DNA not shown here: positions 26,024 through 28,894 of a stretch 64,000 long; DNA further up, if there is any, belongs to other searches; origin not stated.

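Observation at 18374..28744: Stand-alone 3456-aa type I PKS: a FAS/HR-PKS-like fully reducing C-methylating module fused to a carrier-less second KS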

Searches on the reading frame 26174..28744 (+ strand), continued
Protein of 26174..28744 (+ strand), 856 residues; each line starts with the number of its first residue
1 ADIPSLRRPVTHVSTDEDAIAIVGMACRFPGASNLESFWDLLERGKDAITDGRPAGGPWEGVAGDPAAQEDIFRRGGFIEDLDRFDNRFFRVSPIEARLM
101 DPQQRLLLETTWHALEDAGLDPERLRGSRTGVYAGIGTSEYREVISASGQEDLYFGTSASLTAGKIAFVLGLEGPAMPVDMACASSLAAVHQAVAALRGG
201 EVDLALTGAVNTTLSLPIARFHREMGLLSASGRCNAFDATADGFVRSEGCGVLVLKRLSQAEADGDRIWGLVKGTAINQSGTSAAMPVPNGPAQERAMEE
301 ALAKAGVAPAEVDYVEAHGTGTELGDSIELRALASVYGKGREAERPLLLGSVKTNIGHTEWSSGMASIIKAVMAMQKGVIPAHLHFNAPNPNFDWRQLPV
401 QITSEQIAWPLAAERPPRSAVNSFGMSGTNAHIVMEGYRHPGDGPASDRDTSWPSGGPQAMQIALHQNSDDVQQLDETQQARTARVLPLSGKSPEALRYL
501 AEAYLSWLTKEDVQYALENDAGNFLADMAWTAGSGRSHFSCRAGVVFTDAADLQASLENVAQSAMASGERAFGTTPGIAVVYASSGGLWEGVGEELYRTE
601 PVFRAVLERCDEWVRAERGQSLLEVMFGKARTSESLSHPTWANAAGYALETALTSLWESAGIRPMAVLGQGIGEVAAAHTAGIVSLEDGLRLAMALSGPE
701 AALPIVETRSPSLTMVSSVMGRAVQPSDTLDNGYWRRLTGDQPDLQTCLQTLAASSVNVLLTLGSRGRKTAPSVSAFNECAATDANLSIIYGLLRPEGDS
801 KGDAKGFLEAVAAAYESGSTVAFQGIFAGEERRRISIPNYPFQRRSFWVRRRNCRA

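Call 9: find_homologous_proteins(query=window:26174-28744:+, max_evalue=1e-30)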
Query window:26174-28744:+ (856 aa): 7953 proteins with E <= 1e-30 among 8000 candidates; the best 120 are listed.
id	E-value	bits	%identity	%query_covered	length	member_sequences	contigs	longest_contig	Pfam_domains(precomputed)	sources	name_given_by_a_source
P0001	0.0e+0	1713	90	100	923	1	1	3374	PF22336.3,PF00109.33,PF22621.3,PF00550.32,PF00108.30,PF02801.29,PF16197.12,PF00698.27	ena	-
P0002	0.0e+0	1301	71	99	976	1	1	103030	PF22336.3,PF00109.33,PF22621.3,PF00550.32,PF00108.30,PF02801.29,PF16197.12,PF00698.27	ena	-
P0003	0.0e+0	1266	74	90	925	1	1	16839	PF22336.3,PF00109.33,PF22621.3,PF00550.32,PF00108.30,PF02801.29,PF16197.12,PF00698.27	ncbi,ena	-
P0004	0.0e+0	1213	65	99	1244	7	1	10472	PF08659.17,PF22336.3,PF00109.33,PF22621.3,PF00550.32,PF13561.13,PF00108.30,PF00106.32,PF02801.29,PF16197.12,PF00698.27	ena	-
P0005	0.0e+0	1166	61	99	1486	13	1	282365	PF08659.17,PF22336.3,PF00109.33,PF22621.3,PF00550.32,PF13561.13,PF00108.30,PF16197.12,PF00698.27,PF00107.33,PF00106.32,PF02801.29,PF13602.13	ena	-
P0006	0.0e+0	1128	67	88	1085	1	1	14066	PF08659.17,PF22336.3,PF00109.33,PF22621.3,PF00550.32,PF02801.29,PF16197.12,PF00698.27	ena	-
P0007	0.0e+0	1103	59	99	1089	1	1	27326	PF08659.17,PF22336.3,PF00109.33,PF22621.3,PF00550.32,PF00108.30,PF02801.29,PF16197.12,PF00698.27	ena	-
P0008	0.0e+0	1084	59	99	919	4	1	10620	PF22336.3,PF00109.33,PF22621.3,PF00550.32,PF00108.30,PF02801.29,PF16197.12,PF00698.27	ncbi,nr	ncbi:MAG: acyltransferase domain-containing protein, partial [Caldilineaceae bacterium SB0666_bin_21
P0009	0.0e+0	1067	58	99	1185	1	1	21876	PF08659.17,PF22336.3,PF00109.33,PF22621.3,PF00550.32,PF13561.13,PF00108.30,PF00106.32,PF02801.29,PF16197.12,PF00698.27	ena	-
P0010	0.0e+0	1067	58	98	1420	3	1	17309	PF08659.17,PF22336.3,PF00109.33,PF22621.3,PF00550.32,PF13561.13,PF00108.30,PF16197.12,PF00698.27,PF00107.33,PF00106.32,PF02801.29,PF13602.13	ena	-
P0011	0.0e+0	1054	61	93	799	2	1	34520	PF22336.3,PF00109.33,PF22621.3,PF00108.30,PF02801.29,PF16197.12,PF00698.27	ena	-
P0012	0.0e+0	1043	57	98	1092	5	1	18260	PF08659.17,PF22336.3,PF00109.33,PF22621.3,PF00550.32,PF00108.30,PF02801.29,PF16197.12,PF00698.27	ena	-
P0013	0.0e+0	1037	60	97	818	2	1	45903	PF22336.3,PF00109.33,PF22621.3,PF00108.30,PF02801.29,PF16197.12,PF00698.27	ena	-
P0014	1.3e-297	1008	61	89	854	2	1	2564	PF22336.3,PF00109.33,PF22621.3,PF00550.32,PF00108.30,PF02801.29,PF16197.12,PF00698.27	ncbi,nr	ncbi:MAG: beta-ketoacyl synthase N-terminal-like domain-containing protein, partial [Dehalococcoidia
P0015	6.7e-295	999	53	99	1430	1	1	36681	PF08659.17,PF22336.3,PF00109.33,PF22621.3,PF00550.32,PF13561.13,PF00108.30,PF16197.12,PF00698.27,PF00107.33,PF00106.32,PF02801.29,PF13602.13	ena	-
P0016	7.0e-288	975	54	100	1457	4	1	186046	PF08659.17,PF22336.3,PF00109.33,PF22621.3,PF00550.32,PF13561.13,PF16197.12,PF00698.27,PF00107.33,PF00106.32,PF02801.29,PF13602.13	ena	-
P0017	7.1e-287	972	64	84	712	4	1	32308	PF22336.3,PF00109.33,PF22621.3,PF00108.30,PF02801.29,PF16197.12,PF00698.27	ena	-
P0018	8.6e-286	968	66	79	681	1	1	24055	PF22336.3,PF00109.33,PF22621.3,PF02801.29,PF16197.12,PF00698.27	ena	-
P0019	5.4e-280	949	54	98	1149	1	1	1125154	PF08659.17,PF22336.3,PF00109.33,PF22621.3,PF00550.32,PF02801.29,PF16197.12,PF00698.27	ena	-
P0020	7.1e-276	936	53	99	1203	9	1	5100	PF08659.17,PF22336.3,PF00109.33,PF22621.3,PF00550.32,PF13561.13,PF00106.32,PF02801.29,PF16197.12,PF00698.27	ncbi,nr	ncbi:MAG: SDR family NAD(P)-dependent oxidoreductase [Gemmatimonadota bacterium]|nr:SDR family NAD(P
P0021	5.3e-275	933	54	99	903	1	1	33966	PF22336.3,PF00109.33,PF22621.3,PF00550.32,PF02801.29,PF16197.12,PF00698.27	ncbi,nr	ncbi:MAG: acyltransferase domain-containing protein [Candidatus Latescibacteria bacterium]|nr:acyltr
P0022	6.3e-272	923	51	96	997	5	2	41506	PF22336.3,PF00109.33,PF22621.3,PF00550.32,PF00108.30,PF02801.29,PF16197.12,PF00698.27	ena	-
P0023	7.9e-272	922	52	97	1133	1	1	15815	PF08659.17,PF22336.3,PF00109.33,PF22621.3,PF00550.32,PF02801.29,PF16197.12,PF00698.27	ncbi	-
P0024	8.6e-272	922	53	98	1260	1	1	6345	PF08659.17,PF22336.3,PF00109.33,PF22621.3,PF00550.32,PF13561.13,PF00106.32,PF02801.29,PF16197.12,PF00698.27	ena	-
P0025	9.1e-272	922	51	99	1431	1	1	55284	PF08659.17,PF22336.3,PF00109.33,PF22621.3,PF00550.32,PF13561.13,PF16197.12,PF00698.27,PF00107.33,PF00106.32,PF02801.29,PF13602.13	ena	-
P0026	6.1e-271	919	64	79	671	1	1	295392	PF22336.3,PF00109.33,PF22621.3,PF02801.29,PF16197.12,PF00698.27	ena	-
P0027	1.2e-270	918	51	99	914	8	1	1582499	PF22336.3,PF00109.33,PF22621.3,PF00108.30,PF02801.29,PF16197.12,PF00698.27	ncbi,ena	-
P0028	3.1e-270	917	53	98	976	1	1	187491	PF22336.3,PF00109.33,PF22621.3,PF00550.32,PF02801.29,PF16197.12,PF00698.27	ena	-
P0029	3.3e-270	917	66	76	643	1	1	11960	PF22336.3,PF00109.33,PF22621.3,PF02801.29,PF16197.12,PF00698.27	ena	-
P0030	1.2e-269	915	53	98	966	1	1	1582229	PF00109.33,PF22621.3,PF00550.32,PF00108.30,PF02801.29,PF16197.12,PF00698.27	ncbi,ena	-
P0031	3.7e-269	913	52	96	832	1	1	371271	PF22336.3,PF00109.33,PF22621.3,PF00108.30,PF02801.29,PF16197.12,PF00698.27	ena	-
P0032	4.6e-269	913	51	97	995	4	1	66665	PF22336.3,PF00109.33,PF22621.3,PF00550.32,PF00108.30,PF02801.29,PF16197.12,PF00698.27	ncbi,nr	ncbi:MAG: beta-ketoacyl synthase N-terminal-like domain-containing protein, partial [bacterium]|nr:b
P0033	2.1e-268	911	52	97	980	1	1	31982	PF22336.3,PF00109.33,PF22621.3,PF00550.32,PF00108.30,PF02801.29,PF16197.12,PF00698.27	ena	-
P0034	6.7e-268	909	69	64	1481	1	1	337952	PF08659.17,PF22336.3,PF00109.33,PF22621.3,PF00550.32,PF13561.13,PF00108.30,PF16197.12,PF22953.4,PF00107.33,PF00106.32,PF02801.29,PF13602.13,PF08240.18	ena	-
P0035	1.4e-267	908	51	98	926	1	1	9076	PF22336.3,PF00109.33,PF22621.3,PF00550.32,PF02801.29,PF16197.12,PF00698.27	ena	-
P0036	1.9e-267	908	52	98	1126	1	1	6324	PF08659.17,PF22336.3,PF00109.33,PF22621.3,PF00550.32,PF00108.30,PF02801.29,PF16197.12,PF00698.27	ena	-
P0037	3.0e-267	907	51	98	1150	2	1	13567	PF08659.17,PF22336.3,PF00109.33,PF22621.3,PF00550.32,PF02801.29,PF16197.12,PF00698.27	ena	-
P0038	1.3e-266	905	52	98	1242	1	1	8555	PF08659.17,PF22336.3,PF00109.33,PF22621.3,PF00550.32,PF13561.13,PF00106.32,PF02801.29,PF16197.12,PF00698.27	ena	-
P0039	7.2e-266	903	52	98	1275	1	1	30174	PF08659.17,PF22336.3,PF00109.33,PF22621.3,PF00550.32,PF13561.13,PF00108.30,PF00106.32,PF02801.29,PF16197.12,PF00698.27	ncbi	-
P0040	6.2e-265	899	52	97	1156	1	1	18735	PF08659.17,PF22336.3,PF00109.33,PF22621.3,PF00550.32,PF02801.29,PF16197.12,PF00698.27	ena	-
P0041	8.5e-265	899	51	97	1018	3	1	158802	PF22336.3,PF00109.33,PF22621.3,PF00550.32,PF02801.29,PF16197.12,PF00698.27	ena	-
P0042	8.6e-265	899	52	97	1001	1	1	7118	PF22336.3,PF00109.33,PF22621.3,PF00550.32,PF00108.30,PF02801.29,PF16197.12,PF00698.27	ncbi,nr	ncbi:MAG: beta-ketoacyl synthase N-terminal-like domain-containing protein, partial [bacterium]|nr:b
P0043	1.9e-264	898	52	99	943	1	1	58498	PF22336.3,PF00109.33,PF22621.3,PF00550.32,PF02801.29,PF16197.12,PF00698.27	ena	-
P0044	2.3e-264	898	52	97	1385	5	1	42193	PF08659.17,PF22336.3,PF00109.33,PF22621.3,PF00550.32,PF13561.13,PF16197.12,PF00698.27,PF00107.33,PF00106.32,PF02801.29,PF13602.13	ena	-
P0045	6.5e-264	896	52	98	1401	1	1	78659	PF08659.17,PF00109.33,PF22621.3,PF00107.33,PF00550.32,PF13561.13,PF00106.32,PF02801.29,PF16197.12,PF13602.13,PF00698.27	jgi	-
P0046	8.9e-264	896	52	96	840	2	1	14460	PF22336.3,PF00109.33,PF22621.3,PF00108.30,PF02801.29,PF16197.12,PF00698.27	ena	-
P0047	9.8e-264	896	50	97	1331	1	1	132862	PF08659.17,PF22336.3,PF00109.33,PF22621.3,PF00550.32,PF13561.13,PF00106.32,PF02801.29,PF16197.12,PF13602.13,PF00698.27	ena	-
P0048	1.6e-263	895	52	98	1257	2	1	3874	PF08659.17,PF22336.3,PF00109.33,PF22621.3,PF00550.32,PF13561.13,PF00106.32,PF02801.29,PF16197.12,PF00698.27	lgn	-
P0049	2.5e-263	894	52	99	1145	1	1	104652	PF08659.17,PF22336.3,PF00109.33,PF22621.3,PF00550.32,PF13561.13,PF00106.32,PF02801.29,PF16197.12,PF00698.27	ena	-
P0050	3.0e-263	894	50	98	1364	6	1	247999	PF08659.17,PF22336.3,PF00109.33,PF22621.3,PF00550.32,PF13561.13,PF16197.12,PF00698.27,PF00107.33,PF00106.32,PF02801.29,PF13602.13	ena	-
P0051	4.3e-263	893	50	98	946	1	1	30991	PF22336.3,PF00109.33,PF22621.3,PF00550.32,PF02801.29,PF16197.12,PF00698.27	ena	-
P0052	6.7e-263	893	51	98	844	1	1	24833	PF22336.3,PF00109.33,PF22621.3,PF02801.29,PF16197.12,PF00698.27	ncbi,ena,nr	ncbi:MAG: type I polyketide synthase [Bryobacterales bacterium]|nr:type I polyketide synthase [Bryob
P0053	7.6e-263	893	50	97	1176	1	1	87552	PF08659.17,PF22336.3,PF00109.33,PF22621.3,PF00550.32,PF02801.29,PF16197.12,PF00698.27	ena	-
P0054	1.5e-262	892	51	99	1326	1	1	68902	PF08659.17,PF22336.3,PF00109.33,PF22621.3,PF00550.32,PF13561.13,PF00106.32,PF02801.29,PF16197.12,PF13602.13,PF00698.27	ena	-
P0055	1.9e-262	891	61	80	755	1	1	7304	PF22336.3,PF00109.33,PF22621.3,PF00108.30,PF02801.29,PF16197.12,PF00698.27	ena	-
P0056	2.4e-262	891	51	97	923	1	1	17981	PF22336.3,PF00109.33,PF22621.3,PF02801.29,PF16197.12,PF00698.27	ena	-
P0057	3.7e-262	890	51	98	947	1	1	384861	PF22336.3,PF00109.33,PF22621.3,PF00550.32,PF00108.30,PF02801.29,PF16197.12,PF00698.27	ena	-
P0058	2.0e-261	888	51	97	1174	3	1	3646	PF08659.17,PF22336.3,PF00109.33,PF22621.3,PF00550.32,PF02801.29,PF16197.12,PF00698.27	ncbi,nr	ncbi:MAG: KR domain-containing protein, partial [Gammaproteobacteria bacterium]|nr:KR domain-contain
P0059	3.7e-261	887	50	99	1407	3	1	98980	PF08659.17,PF22336.3,PF00109.33,PF22621.3,PF00550.32,PF13561.13,PF00108.30,PF16197.12,PF00698.27,PF00107.33,PF00106.32,PF02801.29,PF13602.13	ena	-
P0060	5.0e-261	887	55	84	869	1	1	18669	PF22336.3,PF00109.33,PF22621.3,PF00550.32,PF00108.30,PF02801.29,PF16197.12,PF00698.27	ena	-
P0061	8.1e-261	886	35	97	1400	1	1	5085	PF22336.3,PF00109.33,PF22621.3,PF00550.32,PF00108.30,PF02801.29,PF16197.12,PF00698.27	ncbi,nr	ncbi:MAG TPA: beta-ketoacyl synthase N-terminal-like domain-containing protein, partial [Terracidiph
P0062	1.7e-260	885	51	99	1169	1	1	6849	PF08659.17,PF00109.33,PF22621.3,PF00550.32,PF13561.13,PF00108.30,PF00106.32,PF02801.29,PF16197.12,PF00698.27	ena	-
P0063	7.7e-260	883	52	97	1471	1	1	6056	PF08659.17,PF22336.3,PF00109.33,PF22621.3,PF00550.32,PF13561.13,PF16197.12,PF00698.27,PF00107.33,PF02826.26,PF00106.32,PF02801.29,PF13602.13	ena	-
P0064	1.3e-259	882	51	98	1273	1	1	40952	PF08659.17,PF00109.33,PF22621.3,PF00550.32,PF13561.13,PF00106.32,PF02801.29,PF16197.12,PF00698.27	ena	-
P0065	1.4e-259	882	50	98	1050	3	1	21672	PF22336.3,PF00109.33,PF22621.3,PF00550.32,PF02801.29,PF16197.12,PF00698.27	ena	-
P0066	1.5e-259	882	51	98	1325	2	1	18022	PF08659.17,PF22336.3,PF00109.33,PF22621.3,PF00550.32,PF13561.13,PF00106.32,PF02801.29,PF16197.12,PF13602.13,PF00698.27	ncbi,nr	ncbi:MAG: SDR family NAD(P)-dependent oxidoreductase, partial [Gemmatimonadaceae bacterium]|nr:SDR f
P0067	4.0e-259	880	52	97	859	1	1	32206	PF22336.3,PF00109.33,PF22621.3,PF02801.29,PF16197.12,PF00698.27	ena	-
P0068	1.1e-258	879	51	99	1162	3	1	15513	PF08659.17,PF22336.3,PF00109.33,PF22621.3,PF00550.32,PF02801.29,PF16197.12,PF00698.27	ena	-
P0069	1.4e-258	878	51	96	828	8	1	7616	PF22336.3,PF00109.33,PF22621.3,PF00108.30,PF02801.29,PF16197.12,PF00698.27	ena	-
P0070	1.9e-258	878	67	64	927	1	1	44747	PF08659.17,PF22336.3,PF00109.33,PF22621.3,PF00550.32,PF00108.30,PF02801.29,PF16197.12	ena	-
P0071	2.3e-258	878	52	98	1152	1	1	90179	PF08659.17,PF00109.33,PF22621.3,PF00550.32,PF00108.30,PF02801.29,PF16197.12,PF00698.27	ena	-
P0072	1.2e-257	875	49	89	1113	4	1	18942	PF22336.3,PF00109.33,PF21089.4,PF22621.3,PF02801.29,PF16197.12,PF00698.27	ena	-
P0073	4.1e-257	874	51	97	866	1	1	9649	PF22336.3,PF00109.33,PF22621.3,PF02801.29,PF16197.12,PF00698.27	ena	-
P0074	5.4e-257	873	50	98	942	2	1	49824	PF22336.3,PF00109.33,PF22621.3,PF00550.32,PF02801.29,PF16197.12,PF00698.27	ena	-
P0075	7.8e-257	873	52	98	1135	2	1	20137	PF08659.17,PF22336.3,PF00109.33,PF22621.3,PF00550.32,PF02801.29,PF16197.12,PF00698.27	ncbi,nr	ncbi:MAG: beta-ketoacyl synthase N-terminal-like domain-containing protein, partial [Defluviicoccus 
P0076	2.1e-256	871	51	98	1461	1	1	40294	PF08659.17,PF22336.3,PF00109.33,PF22621.3,PF00550.32,PF13561.13,PF16197.12,PF00698.27,PF00107.33,PF00106.32,PF02801.29,PF13602.13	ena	-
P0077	7.2e-256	870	49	98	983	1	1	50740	PF00109.33,PF22621.3,PF00550.32,PF00108.30,PF02801.29,PF16197.12,PF00698.27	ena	-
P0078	7.6e-256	869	53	91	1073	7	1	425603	PF08659.17,PF22336.3,PF00109.33,PF22621.3,PF00550.32,PF02801.29,PF16197.12,PF00698.27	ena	-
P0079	1.1e-255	869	50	97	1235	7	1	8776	PF08659.17,PF22336.3,PF00109.33,PF22621.3,PF00550.32,PF13561.13,PF00108.30,PF02801.29,PF16197.12,PF00698.27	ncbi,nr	ncbi:MAG: SDR family oxidoreductase, partial [Gemmatimonadetes bacterium]|nr:SDR family oxidoreducta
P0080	2.3e-255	868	51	96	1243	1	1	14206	PF08659.17,PF22336.3,PF00109.33,PF22621.3,PF00550.32,PF02801.29,PF16197.12,PF00698.27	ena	-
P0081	5.5e-255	867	50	97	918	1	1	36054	PF22336.3,PF00109.33,PF22621.3,PF02801.29,PF16197.12,PF00698.27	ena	-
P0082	6.0e-255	866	52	97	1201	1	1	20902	PF08659.17,PF22336.3,PF00109.33,PF22621.3,PF00550.32,PF13561.13,PF02801.29,PF16197.12,PF00698.27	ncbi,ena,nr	ncbi:MAG: beta-ketoacyl synthase N-terminal-like domain-containing protein [Rhodospirillales bacteri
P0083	8.1e-255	866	50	96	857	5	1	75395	PF22336.3,PF00109.33,PF22621.3,PF02801.29,PF16197.12,PF00698.27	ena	-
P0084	9.5e-255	866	50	97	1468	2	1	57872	PF08659.17,PF22336.3,PF00109.33,PF22621.3,PF00550.32,PF13561.13,PF16197.12,PF00698.27,PF00107.33,PF00106.32,PF02801.29,PF13602.13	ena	-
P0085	1.2e-254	865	65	70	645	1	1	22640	PF22336.3,PF00109.33,PF22621.3,PF00108.30,PF02801.29,PF16197.12,PF00698.27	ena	-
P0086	2.2e-254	865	63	71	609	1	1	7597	PF22336.3,PF00109.33,PF22621.3,PF00108.30,PF02801.29,PF16197.12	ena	-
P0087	2.2e-254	865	50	97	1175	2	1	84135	PF08659.17,PF22336.3,PF00109.33,PF22621.3,PF00550.32,PF00108.30,PF02801.29,PF16197.12,PF00698.27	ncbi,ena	-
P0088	2.3e-254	865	51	97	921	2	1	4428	PF22336.3,PF00109.33,PF22621.3,PF02801.29,PF16197.12,PF00698.27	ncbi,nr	ncbi:MAG: beta-ketoacyl synthase N-terminal-like domain-containing protein, partial [Gemmatimonadete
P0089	4.4e-254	864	51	97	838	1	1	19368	PF22336.3,PF00109.33,PF22621.3,PF02801.29,PF16197.12,PF00698.27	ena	-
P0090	3.7e-253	861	51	98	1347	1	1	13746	PF08659.17,PF22336.3,PF00109.33,PF22621.3,PF00550.32,PF13561.13,PF00108.30,PF00106.32,PF02801.29,PF16197.12,PF00698.27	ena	-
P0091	8.3e-253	859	50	97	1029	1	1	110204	PF22336.3,PF00109.33,PF22621.3,PF00550.32,PF02801.29,PF16197.12,PF00698.27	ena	-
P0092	8.5e-253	859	51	97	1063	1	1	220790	PF22336.3,PF00109.33,PF22621.3,PF00550.32,PF00108.30,PF02801.29,PF16197.12,PF00698.27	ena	-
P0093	8.6e-253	859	50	97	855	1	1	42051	PF22336.3,PF00109.33,PF22621.3,PF00108.30,PF02801.29,PF16197.12,PF00698.27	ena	-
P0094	1.5e-252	858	49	96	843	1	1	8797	PF22336.3,PF00109.33,PF22621.3,PF00108.30,PF02801.29,PF16197.12,PF00698.27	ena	-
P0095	1.6e-252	858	50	98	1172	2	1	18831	PF08659.17,PF22336.3,PF00109.33,PF22621.3,PF00550.32,PF02801.29,PF16197.12,PF00698.27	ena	-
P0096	2.6e-252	858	50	99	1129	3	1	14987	PF08659.17,PF22336.3,PF00109.33,PF22621.3,PF00550.32,PF02801.29,PF16197.12,PF00698.27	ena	-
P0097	1.4e-251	855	50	99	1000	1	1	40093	PF22336.3,PF00109.33,PF22621.3,PF00550.32,PF00108.30,PF02801.29,PF16197.12,PF00698.27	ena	-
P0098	2.6e-251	854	52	93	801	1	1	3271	PF22336.3,PF00109.33,PF22621.3,PF02801.29,PF16197.12,PF00698.27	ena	-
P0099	5.6e-251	853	55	88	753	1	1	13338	PF22336.3,PF00109.33,PF22621.3,PF02801.29,PF16197.12,PF00698.27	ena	-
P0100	7.6e-251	853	50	98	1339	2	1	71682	PF08659.17,PF22336.3,PF00109.33,PF22621.3,PF00550.32,PF13561.13,PF00108.30,PF16197.12,PF00698.27,PF00106.32,PF02801.29,PF13602.13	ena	-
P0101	1.4e-248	845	48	90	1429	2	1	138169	PF22336.3,PF00109.33,PF21089.4,PF22621.3,PF14765.13,PF02801.29,PF16197.12,PF00698.27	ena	-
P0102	1.8e-248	845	52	94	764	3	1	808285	PF22336.3,PF00109.33,PF22621.3,PF02801.29,PF16197.12,PF00698.27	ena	-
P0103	3.1e-248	844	49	98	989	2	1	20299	PF22336.3,PF00109.33,PF22621.3,PF00550.32,PF02801.29,PF16197.12,PF00698.27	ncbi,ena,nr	ncbi:MAG: beta-ketoacyl synthase N-terminal-like domain-containing protein [Gemmatimonadetes bacteri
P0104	3.8e-248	844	51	98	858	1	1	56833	PF22336.3,PF00109.33,PF22621.3,PF02801.29,PF16197.12,PF00698.27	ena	-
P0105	3.2e-247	841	49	99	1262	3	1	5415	PF08659.17,PF22336.3,PF00109.33,PF22621.3,PF00550.32,PF13561.13,PF00106.32,PF02801.29,PF16197.12,PF13602.13,PF00698.27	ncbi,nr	ncbi:MAG: SDR family NAD(P)-dependent oxidoreductase [Nitrospira sp. SB0672_bin_25]|nr:SDR family NA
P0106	3.2e-247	841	52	90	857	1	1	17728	PF22336.3,PF00109.33,PF22621.3,PF00108.30,PF02801.29,PF16197.12,PF00698.27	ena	-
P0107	4.0e-247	841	52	94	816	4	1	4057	PF22336.3,PF00109.33,PF22621.3,PF02801.29,PF16197.12,PF00698.27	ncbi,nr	ncbi:MAG: type I polyketide synthase [Chloroflexi bacterium]|nr:type I polyketide synthase [Chlorofl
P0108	4.8e-247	840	48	91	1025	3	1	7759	PF22336.3,PF00109.33,PF22621.3,PF00108.30,PF02801.29,PF16197.12,PF00698.27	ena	-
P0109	2.0e-246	838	49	97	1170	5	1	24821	PF08659.17,PF22336.3,PF00109.33,PF22621.3,PF00550.32,PF00108.30,PF02801.29,PF16197.12,PF00698.27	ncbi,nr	ncbi:MAG: KR domain-containing protein, partial [Gemmatimonadales bacterium]|nr:KR domain-containing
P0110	2.3e-246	838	50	99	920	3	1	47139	PF22336.3,PF00109.33,PF22621.3,PF00550.32,PF02801.29,PF16197.12,PF00698.27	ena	-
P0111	5.1e-246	837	51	94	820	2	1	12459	PF00109.33,PF22621.3,PF02801.29,PF16197.12,PF00698.27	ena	-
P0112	6.4e-246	837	51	97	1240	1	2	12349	PF08659.17,PF22336.3,PF00109.33,PF22621.3,PF00550.32,PF13561.13,PF00106.32,PF02801.29,PF16197.12,PF00698.27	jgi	-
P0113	9.5e-246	836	54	86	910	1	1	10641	PF22336.3,PF00109.33,PF22621.3,PF00550.32,PF02801.29,PF16197.12,PF00698.27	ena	-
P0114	1.3e-245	836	53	89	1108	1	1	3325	PF08659.17,PF22336.3,PF00109.33,PF22621.3,PF00550.32,PF02801.29,PF16197.12,PF00698.27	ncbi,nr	ncbi:MAG: beta-ketoacyl synthase N-terminal-like domain-containing protein, partial [Rhodospirillale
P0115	2.1e-245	835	50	99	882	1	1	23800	PF22336.3,PF00109.33,PF22621.3,PF00550.32,PF02801.29,PF16197.12,PF00698.27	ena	-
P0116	6.2e-245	833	47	98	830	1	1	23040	PF22336.3,PF00109.33,PF22621.3,PF00108.30,PF02801.29,PF16197.12,PF00698.27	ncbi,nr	ncbi:MAG: type I polyketide synthase, partial [Dehalococcoidia bacterium]|nr:type I polyketide synth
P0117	2.1e-244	832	49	99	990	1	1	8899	PF22336.3,PF00109.33,PF22621.3,PF00550.32,PF02801.29,PF16197.12,PF00698.27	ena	-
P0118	2.8e-244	831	48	91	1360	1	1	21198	PF22336.3,PF00109.33,PF21089.4,PF22621.3,PF14765.13,PF00108.30,PF02801.29,PF16197.12,PF00698.27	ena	-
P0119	8.5e-244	830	49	86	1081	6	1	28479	PF22336.3,PF00109.33,PF21089.4,PF22621.3,PF02801.29,PF16197.12,PF00698.27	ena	-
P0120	9.7e-244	829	49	89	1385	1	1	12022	PF00109.33,PF21089.4,PF22621.3,PF02801.29,PF16197.12,PF00698.27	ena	-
